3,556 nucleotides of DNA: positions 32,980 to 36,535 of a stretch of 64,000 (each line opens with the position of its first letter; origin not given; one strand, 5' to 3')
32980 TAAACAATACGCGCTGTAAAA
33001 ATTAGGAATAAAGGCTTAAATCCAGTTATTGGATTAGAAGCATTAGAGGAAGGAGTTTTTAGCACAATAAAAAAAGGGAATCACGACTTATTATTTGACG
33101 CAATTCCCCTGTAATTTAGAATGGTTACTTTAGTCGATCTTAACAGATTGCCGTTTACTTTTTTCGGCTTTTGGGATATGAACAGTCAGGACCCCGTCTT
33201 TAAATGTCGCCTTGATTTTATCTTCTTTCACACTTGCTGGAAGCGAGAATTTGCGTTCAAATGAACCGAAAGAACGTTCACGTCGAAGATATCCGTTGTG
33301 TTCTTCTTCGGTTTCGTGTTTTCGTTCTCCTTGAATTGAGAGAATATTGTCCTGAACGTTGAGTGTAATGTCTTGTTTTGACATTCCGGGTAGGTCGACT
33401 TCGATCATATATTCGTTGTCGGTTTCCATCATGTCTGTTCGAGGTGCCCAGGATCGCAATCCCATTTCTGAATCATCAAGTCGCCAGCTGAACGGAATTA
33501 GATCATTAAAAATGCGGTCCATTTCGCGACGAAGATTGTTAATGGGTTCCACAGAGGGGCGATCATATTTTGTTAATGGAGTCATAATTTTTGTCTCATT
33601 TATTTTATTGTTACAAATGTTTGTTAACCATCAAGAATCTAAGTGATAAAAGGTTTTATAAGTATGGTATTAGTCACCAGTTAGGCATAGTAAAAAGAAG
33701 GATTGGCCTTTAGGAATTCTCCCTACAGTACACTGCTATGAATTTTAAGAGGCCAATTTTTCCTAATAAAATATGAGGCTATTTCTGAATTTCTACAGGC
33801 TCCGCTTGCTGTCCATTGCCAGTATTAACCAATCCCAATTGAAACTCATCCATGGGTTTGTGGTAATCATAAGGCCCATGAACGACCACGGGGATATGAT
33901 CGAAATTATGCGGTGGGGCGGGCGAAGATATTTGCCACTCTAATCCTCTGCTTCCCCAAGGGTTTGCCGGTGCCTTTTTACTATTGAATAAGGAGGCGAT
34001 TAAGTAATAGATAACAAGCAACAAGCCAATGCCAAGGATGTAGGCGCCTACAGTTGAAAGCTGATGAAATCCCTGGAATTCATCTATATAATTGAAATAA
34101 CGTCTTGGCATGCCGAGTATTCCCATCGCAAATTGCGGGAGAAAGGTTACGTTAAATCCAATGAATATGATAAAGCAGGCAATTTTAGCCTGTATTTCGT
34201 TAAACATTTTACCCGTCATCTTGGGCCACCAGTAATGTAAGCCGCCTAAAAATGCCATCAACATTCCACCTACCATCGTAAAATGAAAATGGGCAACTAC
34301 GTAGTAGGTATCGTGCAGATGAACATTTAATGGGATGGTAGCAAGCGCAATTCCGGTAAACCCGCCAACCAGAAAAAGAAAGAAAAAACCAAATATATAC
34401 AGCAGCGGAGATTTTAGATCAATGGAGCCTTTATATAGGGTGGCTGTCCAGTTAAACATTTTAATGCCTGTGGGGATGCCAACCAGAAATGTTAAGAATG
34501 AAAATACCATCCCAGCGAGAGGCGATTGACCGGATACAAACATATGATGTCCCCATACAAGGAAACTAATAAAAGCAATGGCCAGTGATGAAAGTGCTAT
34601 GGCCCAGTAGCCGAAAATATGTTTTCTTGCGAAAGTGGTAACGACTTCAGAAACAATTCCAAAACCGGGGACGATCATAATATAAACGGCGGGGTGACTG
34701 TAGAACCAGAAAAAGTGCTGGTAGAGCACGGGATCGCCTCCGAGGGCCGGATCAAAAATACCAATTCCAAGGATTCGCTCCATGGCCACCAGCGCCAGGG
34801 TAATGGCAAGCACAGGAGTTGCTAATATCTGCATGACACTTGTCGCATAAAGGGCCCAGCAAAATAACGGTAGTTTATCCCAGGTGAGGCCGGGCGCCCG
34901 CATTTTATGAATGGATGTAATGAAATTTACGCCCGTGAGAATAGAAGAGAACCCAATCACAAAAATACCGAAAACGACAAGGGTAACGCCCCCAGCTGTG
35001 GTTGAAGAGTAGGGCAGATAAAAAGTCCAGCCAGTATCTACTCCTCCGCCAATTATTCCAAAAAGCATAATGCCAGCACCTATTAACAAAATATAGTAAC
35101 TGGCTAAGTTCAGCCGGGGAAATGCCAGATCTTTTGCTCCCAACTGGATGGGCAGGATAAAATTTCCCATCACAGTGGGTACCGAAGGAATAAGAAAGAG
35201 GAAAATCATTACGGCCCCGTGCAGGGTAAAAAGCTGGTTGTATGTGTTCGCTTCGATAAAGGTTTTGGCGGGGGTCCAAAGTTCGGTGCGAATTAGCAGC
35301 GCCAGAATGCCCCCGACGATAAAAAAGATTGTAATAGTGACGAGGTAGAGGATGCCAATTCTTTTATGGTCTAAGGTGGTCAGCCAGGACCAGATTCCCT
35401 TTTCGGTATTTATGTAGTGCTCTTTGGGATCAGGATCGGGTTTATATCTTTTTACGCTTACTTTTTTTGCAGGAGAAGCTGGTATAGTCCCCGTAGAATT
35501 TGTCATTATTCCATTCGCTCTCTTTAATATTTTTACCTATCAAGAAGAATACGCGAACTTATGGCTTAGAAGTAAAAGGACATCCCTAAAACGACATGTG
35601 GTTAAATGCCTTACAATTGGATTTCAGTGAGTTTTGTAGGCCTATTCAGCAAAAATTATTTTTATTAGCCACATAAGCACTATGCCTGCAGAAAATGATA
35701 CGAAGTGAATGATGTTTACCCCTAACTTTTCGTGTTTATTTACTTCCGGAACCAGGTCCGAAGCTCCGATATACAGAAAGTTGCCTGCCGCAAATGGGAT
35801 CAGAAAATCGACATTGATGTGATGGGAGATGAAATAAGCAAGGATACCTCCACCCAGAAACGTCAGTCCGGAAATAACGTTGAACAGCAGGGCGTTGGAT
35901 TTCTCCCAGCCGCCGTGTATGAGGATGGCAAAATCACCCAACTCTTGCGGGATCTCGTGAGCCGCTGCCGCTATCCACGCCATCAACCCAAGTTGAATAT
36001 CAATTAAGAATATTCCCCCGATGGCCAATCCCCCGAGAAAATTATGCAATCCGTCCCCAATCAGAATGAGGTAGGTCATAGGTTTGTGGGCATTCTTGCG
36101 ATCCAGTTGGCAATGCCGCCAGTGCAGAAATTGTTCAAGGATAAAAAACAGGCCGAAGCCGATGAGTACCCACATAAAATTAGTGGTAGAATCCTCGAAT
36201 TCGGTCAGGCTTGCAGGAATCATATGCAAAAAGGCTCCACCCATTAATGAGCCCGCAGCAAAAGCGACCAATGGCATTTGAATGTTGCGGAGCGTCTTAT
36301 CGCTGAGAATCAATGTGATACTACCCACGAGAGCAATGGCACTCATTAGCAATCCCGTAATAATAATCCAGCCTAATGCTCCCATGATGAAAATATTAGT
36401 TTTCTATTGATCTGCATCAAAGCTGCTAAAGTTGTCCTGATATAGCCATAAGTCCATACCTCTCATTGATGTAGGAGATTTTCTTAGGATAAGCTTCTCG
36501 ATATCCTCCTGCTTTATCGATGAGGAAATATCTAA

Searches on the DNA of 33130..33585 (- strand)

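Call 60: search_with_rna_model(model_id=R1, sources=[L018, L019, L020, L021], max_evalue=1)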
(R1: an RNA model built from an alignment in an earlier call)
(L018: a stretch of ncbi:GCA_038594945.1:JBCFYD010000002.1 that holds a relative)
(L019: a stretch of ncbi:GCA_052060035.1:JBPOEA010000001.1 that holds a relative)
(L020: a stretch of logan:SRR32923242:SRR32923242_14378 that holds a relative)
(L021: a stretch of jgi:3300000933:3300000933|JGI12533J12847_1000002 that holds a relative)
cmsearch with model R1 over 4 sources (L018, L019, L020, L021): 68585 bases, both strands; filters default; matches with E-value up to 1: 2.
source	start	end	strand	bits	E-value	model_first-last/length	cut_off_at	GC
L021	3516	3631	-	19.8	0.012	1-140/140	no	0.31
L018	13297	13349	+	17.3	0.053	1-140/140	no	0.3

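Call 61: search_rna_families(sources=[L018, L019, L020, L021], threshold=evalue, max_evalue=0.01)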
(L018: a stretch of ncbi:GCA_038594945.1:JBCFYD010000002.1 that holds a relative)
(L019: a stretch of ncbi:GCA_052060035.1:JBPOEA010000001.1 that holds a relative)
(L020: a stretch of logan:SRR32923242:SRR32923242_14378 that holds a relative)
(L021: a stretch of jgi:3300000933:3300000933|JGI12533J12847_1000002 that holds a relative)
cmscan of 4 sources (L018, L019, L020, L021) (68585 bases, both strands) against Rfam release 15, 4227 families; matches with E-value up to 0.01: 0.
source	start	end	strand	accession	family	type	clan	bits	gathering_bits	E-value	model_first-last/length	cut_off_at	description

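Call 65: search_with_rna_model(model_id=R1, sources=[L022, L023, L024], max_evalue=1)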
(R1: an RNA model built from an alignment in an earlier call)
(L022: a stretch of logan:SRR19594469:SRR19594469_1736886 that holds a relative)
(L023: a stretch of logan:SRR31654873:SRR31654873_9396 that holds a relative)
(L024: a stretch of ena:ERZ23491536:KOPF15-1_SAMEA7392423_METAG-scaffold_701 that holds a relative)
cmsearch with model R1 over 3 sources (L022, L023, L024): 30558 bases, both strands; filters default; matches with E-value up to 1: 2.
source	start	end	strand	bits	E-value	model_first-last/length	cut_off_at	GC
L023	8288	8425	-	36.1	4.7e-07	1-140/140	no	0.44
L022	6884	7018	-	32.6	3.5e-06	1-140/140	no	0.41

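Call 66: search_rna_families(sources=[L022, L023, L024], threshold=evalue, max_evalue=0.01)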
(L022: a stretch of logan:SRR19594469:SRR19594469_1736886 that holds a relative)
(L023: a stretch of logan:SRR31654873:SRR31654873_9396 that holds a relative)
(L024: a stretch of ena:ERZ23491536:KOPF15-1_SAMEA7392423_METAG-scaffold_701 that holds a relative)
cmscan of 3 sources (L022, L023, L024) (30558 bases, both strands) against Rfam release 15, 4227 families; matches with E-value up to 0.01: 2.
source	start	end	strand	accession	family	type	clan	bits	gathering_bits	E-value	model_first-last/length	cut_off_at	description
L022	6759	6855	-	RF00059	TPP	Cis-reg; riboswitch;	-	68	54.3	1.5e-11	1-105/105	no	TPP riboswitch aptamer (THI element)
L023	8159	8257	-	RF00059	TPP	Cis-reg; riboswitch;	-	66.9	54.3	2.9e-11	1-105/105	no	TPP riboswitch aptamer (THI element)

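Call 76: search_with_rna_model(model_id=R1, sources=[L025, L026, L027, L028], max_evalue=1)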
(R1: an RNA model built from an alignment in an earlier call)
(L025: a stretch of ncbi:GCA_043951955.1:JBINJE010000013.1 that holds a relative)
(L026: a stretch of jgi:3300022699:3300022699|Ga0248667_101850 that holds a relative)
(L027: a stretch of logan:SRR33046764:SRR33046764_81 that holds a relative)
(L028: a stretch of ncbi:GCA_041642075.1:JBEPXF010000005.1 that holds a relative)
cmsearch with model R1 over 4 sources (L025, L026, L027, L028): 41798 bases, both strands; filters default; matches with E-value up to 1: 3.
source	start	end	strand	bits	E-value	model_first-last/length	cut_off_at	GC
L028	1241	1386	+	44.3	5.5e-09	1-140/140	no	0.32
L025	2730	2870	+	40.8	4.1e-08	1-140/140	no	0.45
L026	107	249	+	39.5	8.7e-08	1-140/140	no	0.38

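Call 77: search_rna_families(sources=[L025, L026, L027, L028], threshold=evalue, max_evalue=0.01)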
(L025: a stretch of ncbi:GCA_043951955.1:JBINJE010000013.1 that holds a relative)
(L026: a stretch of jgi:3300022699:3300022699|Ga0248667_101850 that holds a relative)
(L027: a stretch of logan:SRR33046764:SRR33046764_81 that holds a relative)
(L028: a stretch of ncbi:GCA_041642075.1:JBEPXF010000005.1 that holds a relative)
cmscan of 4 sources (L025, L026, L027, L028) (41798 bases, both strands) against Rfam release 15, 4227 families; matches with E-value up to 0.01: 2.
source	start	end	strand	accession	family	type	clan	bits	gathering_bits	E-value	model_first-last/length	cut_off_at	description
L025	2900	2995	+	RF00059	TPP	Cis-reg; riboswitch;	-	69.6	54.3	8.1e-12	1-105/105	no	TPP riboswitch aptamer (THI element)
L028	1412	1514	+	RF00059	TPP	Cis-reg; riboswitch;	-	63.6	54.3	2.5e-10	1-105/105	no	TPP riboswitch aptamer (THI element)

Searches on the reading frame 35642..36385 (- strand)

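Call 34: search_protein_families(library=pfam, proteins=[window:35642-36385:-], max_evalue=0.00001)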
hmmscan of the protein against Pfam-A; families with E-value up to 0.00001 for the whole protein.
window:35642-36385:- (247 aa): 1 family
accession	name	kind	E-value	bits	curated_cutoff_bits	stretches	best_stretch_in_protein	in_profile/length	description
PF02535.28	Zip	-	4.6e-33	115.3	35.1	2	98-241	172-322/323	ZIP Zinc transporter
